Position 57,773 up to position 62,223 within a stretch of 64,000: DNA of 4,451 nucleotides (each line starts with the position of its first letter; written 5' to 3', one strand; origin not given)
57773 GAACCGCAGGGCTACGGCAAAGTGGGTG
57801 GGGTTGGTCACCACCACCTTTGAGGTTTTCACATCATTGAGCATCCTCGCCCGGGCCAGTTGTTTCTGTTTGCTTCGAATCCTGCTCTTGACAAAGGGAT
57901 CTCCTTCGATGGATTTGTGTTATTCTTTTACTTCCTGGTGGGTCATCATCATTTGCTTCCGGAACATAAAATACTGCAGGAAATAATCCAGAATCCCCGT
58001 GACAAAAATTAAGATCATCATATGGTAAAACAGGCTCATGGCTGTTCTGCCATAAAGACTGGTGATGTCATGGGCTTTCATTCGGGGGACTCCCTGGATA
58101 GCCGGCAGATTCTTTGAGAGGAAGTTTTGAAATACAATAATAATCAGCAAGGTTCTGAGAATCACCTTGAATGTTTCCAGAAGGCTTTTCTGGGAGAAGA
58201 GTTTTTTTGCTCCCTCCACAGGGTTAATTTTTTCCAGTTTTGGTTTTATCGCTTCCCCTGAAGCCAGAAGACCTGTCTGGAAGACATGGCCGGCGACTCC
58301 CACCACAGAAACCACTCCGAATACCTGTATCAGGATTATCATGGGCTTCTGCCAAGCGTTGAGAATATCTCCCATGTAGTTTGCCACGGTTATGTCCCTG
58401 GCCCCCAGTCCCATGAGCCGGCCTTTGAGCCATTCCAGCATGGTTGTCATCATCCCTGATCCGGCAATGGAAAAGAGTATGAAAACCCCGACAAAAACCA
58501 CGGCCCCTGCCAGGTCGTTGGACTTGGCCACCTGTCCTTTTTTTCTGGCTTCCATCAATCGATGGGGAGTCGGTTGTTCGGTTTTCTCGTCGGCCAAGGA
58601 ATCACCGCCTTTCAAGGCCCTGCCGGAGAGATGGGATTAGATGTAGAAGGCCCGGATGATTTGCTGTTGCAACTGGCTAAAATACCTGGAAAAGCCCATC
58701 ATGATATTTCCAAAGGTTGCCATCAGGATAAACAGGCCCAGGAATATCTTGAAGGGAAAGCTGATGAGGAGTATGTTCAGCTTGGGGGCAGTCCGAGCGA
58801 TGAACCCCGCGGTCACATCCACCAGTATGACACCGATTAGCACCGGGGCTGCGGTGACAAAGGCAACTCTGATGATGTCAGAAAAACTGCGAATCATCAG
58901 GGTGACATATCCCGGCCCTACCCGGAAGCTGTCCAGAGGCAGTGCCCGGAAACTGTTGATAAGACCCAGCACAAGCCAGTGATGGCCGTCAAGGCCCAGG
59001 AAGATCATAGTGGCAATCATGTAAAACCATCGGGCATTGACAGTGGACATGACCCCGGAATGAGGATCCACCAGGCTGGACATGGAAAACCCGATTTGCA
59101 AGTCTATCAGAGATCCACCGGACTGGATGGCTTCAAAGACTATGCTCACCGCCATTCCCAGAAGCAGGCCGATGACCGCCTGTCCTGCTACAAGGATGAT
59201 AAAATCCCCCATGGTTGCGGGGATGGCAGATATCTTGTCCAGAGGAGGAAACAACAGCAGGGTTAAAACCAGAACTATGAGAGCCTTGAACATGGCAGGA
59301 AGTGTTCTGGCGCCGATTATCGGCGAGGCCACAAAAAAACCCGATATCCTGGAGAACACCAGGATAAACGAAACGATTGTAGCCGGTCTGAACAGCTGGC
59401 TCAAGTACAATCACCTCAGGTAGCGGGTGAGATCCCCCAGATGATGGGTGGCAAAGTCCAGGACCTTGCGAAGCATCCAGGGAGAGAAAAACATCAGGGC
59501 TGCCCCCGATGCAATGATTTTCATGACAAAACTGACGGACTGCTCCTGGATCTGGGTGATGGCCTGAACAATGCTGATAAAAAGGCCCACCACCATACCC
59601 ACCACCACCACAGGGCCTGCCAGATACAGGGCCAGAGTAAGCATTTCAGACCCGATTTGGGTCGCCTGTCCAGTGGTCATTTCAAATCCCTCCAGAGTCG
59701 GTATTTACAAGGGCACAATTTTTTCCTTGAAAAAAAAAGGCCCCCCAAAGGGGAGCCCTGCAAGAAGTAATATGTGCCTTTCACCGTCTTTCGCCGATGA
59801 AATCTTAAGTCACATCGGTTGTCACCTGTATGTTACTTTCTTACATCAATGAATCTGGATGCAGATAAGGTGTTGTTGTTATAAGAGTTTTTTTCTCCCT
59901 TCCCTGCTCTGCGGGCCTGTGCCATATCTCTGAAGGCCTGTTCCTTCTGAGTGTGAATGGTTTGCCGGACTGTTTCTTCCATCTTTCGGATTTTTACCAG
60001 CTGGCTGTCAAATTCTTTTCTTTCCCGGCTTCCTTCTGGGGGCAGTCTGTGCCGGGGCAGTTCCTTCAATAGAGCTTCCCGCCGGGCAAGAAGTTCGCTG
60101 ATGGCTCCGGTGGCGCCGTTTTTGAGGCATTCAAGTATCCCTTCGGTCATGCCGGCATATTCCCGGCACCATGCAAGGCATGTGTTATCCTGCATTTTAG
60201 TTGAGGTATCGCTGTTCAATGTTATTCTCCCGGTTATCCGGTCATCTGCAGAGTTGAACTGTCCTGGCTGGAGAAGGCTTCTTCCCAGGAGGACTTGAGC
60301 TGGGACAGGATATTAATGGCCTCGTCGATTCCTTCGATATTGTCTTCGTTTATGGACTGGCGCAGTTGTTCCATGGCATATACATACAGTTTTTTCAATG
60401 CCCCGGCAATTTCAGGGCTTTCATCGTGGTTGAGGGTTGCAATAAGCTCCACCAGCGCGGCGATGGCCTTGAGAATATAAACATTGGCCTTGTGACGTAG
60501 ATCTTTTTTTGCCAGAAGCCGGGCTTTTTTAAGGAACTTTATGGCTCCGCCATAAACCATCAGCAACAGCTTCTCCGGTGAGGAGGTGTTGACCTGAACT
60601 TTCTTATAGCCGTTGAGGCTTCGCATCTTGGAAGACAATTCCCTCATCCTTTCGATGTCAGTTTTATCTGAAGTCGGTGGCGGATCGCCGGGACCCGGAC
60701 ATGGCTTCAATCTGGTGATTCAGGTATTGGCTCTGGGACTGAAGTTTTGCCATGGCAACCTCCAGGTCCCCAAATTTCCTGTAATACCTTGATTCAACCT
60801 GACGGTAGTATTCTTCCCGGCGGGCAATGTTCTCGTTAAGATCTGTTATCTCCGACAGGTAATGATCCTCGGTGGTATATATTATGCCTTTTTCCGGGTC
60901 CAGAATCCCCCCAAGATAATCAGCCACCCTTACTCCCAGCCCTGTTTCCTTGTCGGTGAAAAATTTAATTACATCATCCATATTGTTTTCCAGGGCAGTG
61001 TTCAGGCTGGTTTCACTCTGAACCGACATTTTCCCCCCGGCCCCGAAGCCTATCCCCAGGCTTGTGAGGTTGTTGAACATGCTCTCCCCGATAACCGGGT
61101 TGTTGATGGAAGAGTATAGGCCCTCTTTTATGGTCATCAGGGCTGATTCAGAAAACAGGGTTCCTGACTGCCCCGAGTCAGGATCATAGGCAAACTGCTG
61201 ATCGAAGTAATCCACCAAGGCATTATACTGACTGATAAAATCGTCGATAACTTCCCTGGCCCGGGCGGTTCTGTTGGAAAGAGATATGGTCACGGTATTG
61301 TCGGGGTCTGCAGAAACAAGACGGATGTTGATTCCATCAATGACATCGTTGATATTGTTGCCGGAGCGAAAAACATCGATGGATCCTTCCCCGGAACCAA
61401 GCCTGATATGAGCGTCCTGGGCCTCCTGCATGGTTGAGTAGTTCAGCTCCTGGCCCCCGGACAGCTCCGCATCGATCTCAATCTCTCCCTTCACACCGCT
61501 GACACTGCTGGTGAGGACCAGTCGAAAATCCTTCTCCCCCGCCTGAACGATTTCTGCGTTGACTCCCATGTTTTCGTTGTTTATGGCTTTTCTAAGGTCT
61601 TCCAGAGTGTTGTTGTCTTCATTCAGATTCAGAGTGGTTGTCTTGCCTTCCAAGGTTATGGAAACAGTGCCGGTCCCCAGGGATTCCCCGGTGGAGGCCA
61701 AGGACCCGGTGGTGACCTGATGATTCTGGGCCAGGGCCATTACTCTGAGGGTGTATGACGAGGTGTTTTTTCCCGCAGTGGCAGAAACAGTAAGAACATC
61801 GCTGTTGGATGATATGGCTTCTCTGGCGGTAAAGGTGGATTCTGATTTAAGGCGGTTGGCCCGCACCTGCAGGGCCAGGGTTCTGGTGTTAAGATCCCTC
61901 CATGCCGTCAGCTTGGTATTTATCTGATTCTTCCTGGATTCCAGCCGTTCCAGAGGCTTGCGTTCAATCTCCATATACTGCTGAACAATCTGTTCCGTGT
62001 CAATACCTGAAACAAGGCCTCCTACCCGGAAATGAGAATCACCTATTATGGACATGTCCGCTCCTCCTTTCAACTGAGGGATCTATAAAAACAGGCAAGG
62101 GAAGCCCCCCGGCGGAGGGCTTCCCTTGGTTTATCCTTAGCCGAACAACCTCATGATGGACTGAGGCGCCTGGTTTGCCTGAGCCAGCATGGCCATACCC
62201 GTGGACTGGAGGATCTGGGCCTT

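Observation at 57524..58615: flhB interrupted by a single in-frame TAA about 40 codons before the NPTH autocleavage site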

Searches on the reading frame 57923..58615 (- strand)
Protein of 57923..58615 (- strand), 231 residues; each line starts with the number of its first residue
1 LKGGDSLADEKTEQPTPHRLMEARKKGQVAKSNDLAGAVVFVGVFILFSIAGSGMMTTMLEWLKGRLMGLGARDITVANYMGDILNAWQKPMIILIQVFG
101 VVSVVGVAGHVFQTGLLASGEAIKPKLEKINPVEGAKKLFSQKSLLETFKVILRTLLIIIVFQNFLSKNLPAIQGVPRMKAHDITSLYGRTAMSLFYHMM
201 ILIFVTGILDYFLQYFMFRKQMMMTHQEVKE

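Call 5: search_protein_families(library=pfam, proteins=[window:57923-58615:-], max_evalue=0.01)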
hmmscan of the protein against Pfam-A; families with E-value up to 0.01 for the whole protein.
window:57923-58615:- (231 aa): 1 family
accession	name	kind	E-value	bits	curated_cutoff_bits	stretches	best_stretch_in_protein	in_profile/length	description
PF01312.24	Bac_export_2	-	5.8e-54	184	24.4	1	9-231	1-217/335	FlhB HrpN YscU SpaS Family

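Call 6: search_protein_families(library=ncbifam, proteins=[window:57923-58615:-], max_evalue=0.01)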
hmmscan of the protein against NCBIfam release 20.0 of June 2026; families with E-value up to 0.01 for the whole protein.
window:57923-58615:- (231 aa): 8 families
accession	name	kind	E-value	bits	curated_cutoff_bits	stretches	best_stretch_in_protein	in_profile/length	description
TIGR01404.2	FlhB_rel_III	equivalog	5.3e-52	177.3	358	1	10-230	1-218/341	type III secretion system export apparatus subunit SctU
TIGR00328.1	flhB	equivalog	3.8e-50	171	349.25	1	9-231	1-223/348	flagellar biosynthesis protein FlhB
NF009411.0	PRK12772.1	equivalog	1.8e-42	145.6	739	1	9-231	263-485/610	fused FliR family export protein/FlhB family type III secretion system protein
NF009364.0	PRK12721.1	equivalog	2.8e-39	135.3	381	1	9-230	2-221/352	EscU/YscU/HrcU family type III secretion system export apparatus switch protein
NF006017.0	PRK08156.1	equivalog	1.5e-30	106.6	394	1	10-230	3-216/367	EscU/YscU/HrcU family type III secretion system export apparatus switch protein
NF004950.0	PRK06298.1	equivalog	1.4e-27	96.7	434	1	10-230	3-222/360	type III secretion system protein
NF009117.0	PRK12468.1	equivalog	6.8e-22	77.8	712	1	9-230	7-228/386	flagellar biosynthesis protein FlhB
NF009412.0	PRK12773.1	equivalog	6.6e-15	54.3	886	1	10-230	302-522/649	flagellar biosynthesis protein FlhB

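Call 22: find_encoding_contigs(protein=P0122, flank=3000, max_places=6)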
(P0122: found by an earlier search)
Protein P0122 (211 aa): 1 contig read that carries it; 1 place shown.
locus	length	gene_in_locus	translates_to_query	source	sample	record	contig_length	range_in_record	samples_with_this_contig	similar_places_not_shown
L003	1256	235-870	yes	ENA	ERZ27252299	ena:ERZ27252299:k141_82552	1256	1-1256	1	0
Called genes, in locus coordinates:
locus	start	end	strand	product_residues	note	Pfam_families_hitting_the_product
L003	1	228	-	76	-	?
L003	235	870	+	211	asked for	PF01312:Bac_export_2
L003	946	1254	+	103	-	?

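Call 23: find_encoding_contigs(protein=P0124, flank=1000, max_places=6)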
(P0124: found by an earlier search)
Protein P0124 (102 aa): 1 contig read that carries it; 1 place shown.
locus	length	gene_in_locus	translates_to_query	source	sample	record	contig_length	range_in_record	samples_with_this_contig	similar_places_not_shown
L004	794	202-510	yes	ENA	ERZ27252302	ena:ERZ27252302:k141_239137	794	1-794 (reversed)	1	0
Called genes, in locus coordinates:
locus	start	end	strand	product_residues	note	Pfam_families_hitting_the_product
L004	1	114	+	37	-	?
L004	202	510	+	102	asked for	PF01312:Bac_export_2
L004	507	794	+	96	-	?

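Call 29: find_encoding_contigs(protein=P0121, flank=10000, max_places=4)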
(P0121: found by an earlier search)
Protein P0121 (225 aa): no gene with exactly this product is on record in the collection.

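Call 30: find_encoding_contigs(protein=P0125, flank=10000, max_places=4)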
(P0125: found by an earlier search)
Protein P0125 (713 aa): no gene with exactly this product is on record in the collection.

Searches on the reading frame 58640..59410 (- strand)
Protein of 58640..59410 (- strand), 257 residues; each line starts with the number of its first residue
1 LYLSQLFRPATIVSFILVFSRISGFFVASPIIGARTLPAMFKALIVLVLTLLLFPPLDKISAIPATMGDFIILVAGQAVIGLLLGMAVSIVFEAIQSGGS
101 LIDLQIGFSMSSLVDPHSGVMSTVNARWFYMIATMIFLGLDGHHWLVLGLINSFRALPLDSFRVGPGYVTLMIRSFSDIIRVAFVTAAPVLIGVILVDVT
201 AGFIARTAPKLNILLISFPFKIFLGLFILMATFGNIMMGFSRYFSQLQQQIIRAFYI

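Call 18: search_protein_families(library=ncbifam, proteins=[window:58640-59410:-], max_evalue=0.00001)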
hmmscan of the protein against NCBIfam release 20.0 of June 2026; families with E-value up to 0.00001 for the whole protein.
window:58640-59410:- (257 aa): 5 families
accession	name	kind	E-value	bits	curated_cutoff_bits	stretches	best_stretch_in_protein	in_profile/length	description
TIGR01400.1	fliR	equivalog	2e-56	191.4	168.6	1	13-251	2-241/245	flagellar biosynthetic protein FliR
NF009411.0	PRK12772.1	equivalog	7.7e-41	140.2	739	1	11-255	6-250/610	fused FliR family export protein/FlhB family type III secretion system protein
TIGR01401.1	fliR_like_III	equivalog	2.6e-33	115.6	163.05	1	12-251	8-248/253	type III secretion system export apparatus subunit SctT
NF009416.1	PRK12780.1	equivalog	6.4e-19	68.5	306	1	10-246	4-243/247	flagellar biosynthesis protein FliR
NF011876.0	PRK15349.1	equivalog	1.6e-08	34.8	275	1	28-235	25-236/259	EscT/YscT/HrcT family type III secretion system export apparatus protein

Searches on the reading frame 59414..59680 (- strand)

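Call 18: search_protein_families(library=ncbifam, proteins=[window:59414-59680:-], max_evalue=0.00001)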
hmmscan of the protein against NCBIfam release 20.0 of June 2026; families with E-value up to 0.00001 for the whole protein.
window:59414-59680:- (89 aa): 5 families
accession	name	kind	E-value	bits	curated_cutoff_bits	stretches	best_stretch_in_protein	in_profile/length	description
TIGR01402.1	fliQ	equivalog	8.2e-24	83.5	88.9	1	1-83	1-83/88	flagellar biosynthesis protein FliQ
TIGR01403.1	fliQ_rel_III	equivalog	1.1e-19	70.2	76.5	1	7-80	3-76/81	type III secretion system export apparatus subunit SctS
NF004671.0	PRK06010.1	subfamily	1.3e-16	60.3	104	1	1-79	1-79/88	flagellar biosynthesis protein FliQ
NF011877.0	PRK15350.1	equivalog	3.1e-14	53.2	104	1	3-77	3-77/88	EscS/YscS/HrcS family type III secretion system export apparatus protein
NF011861.0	PRK15333.1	equivalog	1.4e-09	38.3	108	1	10-77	8-75/86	EscS/YscS/HrcS family type III secretion system export apparatus protein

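Call 27: search_protein_families(library=pfam, proteins=[window:59414-59680:-], max_evalue=1)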
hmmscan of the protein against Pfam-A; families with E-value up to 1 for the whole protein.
window:59414-59680:- (89 aa): 5 families
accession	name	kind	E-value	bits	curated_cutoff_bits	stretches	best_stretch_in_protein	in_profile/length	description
PF01313.24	Bac_export_3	-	6.6e-26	90.5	25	1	6-77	2-73/74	Bacterial export proteins, family 3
PF01311.25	Bac_export_1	-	0.00019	21.5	27.8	1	6-75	155-225/230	Bacterial export proteins, family 1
PF16943.10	T4SS_CagC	-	0.26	11.9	27.9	0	8-69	39-111/119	Cag pathogenicity island, type IV secretory system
PF04756.19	OST3_OST6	-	0.78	9.5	27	1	3-66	223-279/294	OST3 / OST6 family, transporter family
PF01312.24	Bac_export_2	-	1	9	24.4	0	6-53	66-113/335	FlhB HrpN YscU SpaS Family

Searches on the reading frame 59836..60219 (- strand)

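Call 18: search_protein_families(library=ncbifam, proteins=[window:59836-60219:-], max_evalue=0.00001)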
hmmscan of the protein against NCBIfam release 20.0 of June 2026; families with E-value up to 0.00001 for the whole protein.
window:59836-60219:- (128 aa): 0 families

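Call 27: search_protein_families(library=pfam, proteins=[window:59836-60219:-], max_evalue=1)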
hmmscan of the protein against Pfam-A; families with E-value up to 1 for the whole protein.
window:59836-60219:- (128 aa): 2 families
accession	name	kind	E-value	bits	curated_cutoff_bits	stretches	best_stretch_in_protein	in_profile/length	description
PF05400.18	FliT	-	1.5e-05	26.1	29.5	1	28-107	1-80/85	Flagellar protein FliT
PF07394.17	DUF1501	-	0.072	12.7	27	1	37-125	155-241/390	Protein of unknown function (DUF1501)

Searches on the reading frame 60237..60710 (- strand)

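Call 18: search_protein_families(library=ncbifam, proteins=[window:60237-60710:-], max_evalue=0.00001)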
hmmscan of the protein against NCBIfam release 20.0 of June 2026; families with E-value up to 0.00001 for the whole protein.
window:60237-60710:- (158 aa): 1 family
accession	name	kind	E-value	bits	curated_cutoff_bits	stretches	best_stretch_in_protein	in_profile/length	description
TIGR00208.1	fliS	equivalog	5.4e-19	68.5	53.75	1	32-148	7-123/124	flagellar export chaperone FliS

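Call 27: search_protein_families(library=pfam, proteins=[window:60237-60710:-], max_evalue=1)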
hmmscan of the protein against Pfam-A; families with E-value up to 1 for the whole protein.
window:60237-60710:- (158 aa): 4 families
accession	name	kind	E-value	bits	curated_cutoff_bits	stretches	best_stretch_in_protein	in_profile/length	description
PF02561.19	FliS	-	9.7e-27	94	26.7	1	33-145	2-114/115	Flagellar protein FliS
PF16271.10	DUF4924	-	0.0011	19.4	30.3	1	64-144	92-172/179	Domain of unknown function (DUF4924)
PF12179.13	IKKbetaNEMObind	-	0.063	13.5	25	1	128-152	4-28/37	I-kappa-kinase-beta NEMO binding domain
PF23266.1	VPS11_N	-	0.13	11.7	27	1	36-120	14-94/313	VPS11-like, N-terminal beta-propeller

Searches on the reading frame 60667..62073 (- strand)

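Call 18: search_protein_families(library=ncbifam, proteins=[window:60667-62073:-], max_evalue=0.00001)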
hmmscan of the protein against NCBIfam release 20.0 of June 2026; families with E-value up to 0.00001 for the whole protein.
window:60667-62073:- (469 aa): 7 families
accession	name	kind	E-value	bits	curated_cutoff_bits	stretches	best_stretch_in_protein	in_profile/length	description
NF005955.1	PRK08032.1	equivalog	8.9e-54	183.2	387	1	19-455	8-464/465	flagellar filament capping protein FliD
NF005188.0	PRK06664.1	equivalog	5.2e-43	147.3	469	2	13-201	2-189/661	flagellar hook-associated protein FliD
NF005833.0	PRK07737.1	equivalog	7.7e-38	130.8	444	2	15-292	3-293/501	flagellar hook-associated protein 2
NF006435.1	PRK08724.1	equivalog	1e-30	107.2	580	2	19-210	7-198/672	flagellar filament capping protein FliD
NF009400.1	PRK12765.1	equivalog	6.9e-29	100.8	448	2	22-201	14-200/596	flagellar filament capping protein FliD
NF005281.0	PRK06798.1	equivalog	2.6e-27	95.9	375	1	32-459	26-438/440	flagellar hook-associated protein 2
NF006282.1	PRK08453.1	equivalog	3.2e-17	62.2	500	1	201-379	416-590/673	flagellar filament capping protein FliD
